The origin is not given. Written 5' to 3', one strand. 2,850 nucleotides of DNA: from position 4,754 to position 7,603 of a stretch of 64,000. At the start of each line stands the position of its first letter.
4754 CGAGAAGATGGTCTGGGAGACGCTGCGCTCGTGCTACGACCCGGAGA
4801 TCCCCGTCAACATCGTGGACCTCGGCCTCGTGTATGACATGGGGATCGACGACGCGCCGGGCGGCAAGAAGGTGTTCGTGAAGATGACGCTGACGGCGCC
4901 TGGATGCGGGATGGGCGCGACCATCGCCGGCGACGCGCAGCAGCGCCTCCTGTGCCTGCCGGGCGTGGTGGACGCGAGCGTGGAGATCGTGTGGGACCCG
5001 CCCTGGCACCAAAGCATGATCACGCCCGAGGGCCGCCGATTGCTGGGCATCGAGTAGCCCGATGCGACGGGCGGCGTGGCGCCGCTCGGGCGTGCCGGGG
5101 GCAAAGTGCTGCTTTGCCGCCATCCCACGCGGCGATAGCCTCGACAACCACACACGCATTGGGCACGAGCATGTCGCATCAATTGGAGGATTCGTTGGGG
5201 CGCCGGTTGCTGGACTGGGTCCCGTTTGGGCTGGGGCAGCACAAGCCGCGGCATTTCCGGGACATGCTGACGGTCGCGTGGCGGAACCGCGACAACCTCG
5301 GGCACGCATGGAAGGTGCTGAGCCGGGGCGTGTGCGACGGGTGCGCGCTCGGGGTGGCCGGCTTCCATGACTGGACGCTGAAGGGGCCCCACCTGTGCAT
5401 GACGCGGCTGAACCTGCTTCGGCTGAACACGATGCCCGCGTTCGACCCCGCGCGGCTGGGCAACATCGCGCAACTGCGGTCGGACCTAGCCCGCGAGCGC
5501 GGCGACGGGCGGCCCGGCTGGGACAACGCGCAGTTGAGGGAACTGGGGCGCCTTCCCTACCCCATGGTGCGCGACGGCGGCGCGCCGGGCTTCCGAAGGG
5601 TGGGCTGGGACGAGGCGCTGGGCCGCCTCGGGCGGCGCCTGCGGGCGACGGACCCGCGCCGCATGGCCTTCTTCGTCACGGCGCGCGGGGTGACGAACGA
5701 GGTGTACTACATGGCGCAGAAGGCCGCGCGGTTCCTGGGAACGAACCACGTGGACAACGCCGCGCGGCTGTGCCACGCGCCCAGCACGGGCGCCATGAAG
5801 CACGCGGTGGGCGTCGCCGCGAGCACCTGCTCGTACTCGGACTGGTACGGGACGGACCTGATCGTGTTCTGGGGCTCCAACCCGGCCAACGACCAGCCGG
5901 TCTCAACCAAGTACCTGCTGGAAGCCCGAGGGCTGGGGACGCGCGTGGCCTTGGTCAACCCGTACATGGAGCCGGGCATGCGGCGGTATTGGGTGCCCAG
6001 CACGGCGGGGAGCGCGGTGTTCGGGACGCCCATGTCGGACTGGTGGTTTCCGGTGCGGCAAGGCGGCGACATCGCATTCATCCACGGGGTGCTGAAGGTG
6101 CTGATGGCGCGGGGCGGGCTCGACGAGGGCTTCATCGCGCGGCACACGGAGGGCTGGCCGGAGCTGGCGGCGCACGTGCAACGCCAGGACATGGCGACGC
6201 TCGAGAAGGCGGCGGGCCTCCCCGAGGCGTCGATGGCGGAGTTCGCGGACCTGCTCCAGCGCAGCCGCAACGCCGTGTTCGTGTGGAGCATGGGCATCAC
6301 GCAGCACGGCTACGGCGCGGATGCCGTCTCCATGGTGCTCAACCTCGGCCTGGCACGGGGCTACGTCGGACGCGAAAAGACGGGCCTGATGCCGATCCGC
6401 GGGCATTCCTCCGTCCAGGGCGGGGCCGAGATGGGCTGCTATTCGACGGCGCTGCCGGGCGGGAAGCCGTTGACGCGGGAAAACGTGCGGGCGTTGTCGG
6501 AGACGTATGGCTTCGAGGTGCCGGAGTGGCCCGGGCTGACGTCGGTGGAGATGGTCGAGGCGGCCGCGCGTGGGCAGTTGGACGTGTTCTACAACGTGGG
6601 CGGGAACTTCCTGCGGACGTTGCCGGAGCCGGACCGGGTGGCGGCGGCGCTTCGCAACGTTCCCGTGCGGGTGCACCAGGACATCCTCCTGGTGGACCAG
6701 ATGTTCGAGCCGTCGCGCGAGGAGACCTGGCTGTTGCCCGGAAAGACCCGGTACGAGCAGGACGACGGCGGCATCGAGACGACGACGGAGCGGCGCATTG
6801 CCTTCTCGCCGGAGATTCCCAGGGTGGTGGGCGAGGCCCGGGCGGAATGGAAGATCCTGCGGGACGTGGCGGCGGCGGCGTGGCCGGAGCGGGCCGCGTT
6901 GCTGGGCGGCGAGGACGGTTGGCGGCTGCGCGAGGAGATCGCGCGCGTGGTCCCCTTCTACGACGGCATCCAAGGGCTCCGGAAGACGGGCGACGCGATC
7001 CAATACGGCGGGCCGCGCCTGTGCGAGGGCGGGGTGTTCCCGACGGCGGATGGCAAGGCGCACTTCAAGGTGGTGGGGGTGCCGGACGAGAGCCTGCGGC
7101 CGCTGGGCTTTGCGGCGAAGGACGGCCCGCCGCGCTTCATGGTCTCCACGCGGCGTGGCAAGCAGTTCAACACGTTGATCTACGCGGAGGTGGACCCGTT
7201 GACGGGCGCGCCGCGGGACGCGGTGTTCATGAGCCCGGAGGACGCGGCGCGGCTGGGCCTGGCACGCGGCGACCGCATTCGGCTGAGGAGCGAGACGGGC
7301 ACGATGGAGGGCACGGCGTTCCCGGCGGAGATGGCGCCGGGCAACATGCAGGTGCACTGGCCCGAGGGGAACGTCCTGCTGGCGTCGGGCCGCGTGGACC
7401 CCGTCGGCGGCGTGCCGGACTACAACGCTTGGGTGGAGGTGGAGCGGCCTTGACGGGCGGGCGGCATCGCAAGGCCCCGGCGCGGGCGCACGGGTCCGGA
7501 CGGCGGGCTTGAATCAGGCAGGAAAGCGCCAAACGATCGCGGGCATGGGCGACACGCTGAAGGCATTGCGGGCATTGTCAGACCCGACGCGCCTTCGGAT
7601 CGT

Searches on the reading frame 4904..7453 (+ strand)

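Call 89: search_protein_families(library=pfam, proteins=[window:4904-7453:+], max_evalue=0.00001)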
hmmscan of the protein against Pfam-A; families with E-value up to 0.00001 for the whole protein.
window:4904-7453:+ (849 aa): 2 families
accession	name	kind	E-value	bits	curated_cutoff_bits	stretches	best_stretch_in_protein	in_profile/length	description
PF00384.28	Molybdopterin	-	1.8e-32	113.2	24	1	216-657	1-352/353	Molybdopterin oxidoreductase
PF01568.27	Molydop_binding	-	2.1e-12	47.5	26.8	1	746-842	3-108/110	Molydopterin dinucleotide binding domain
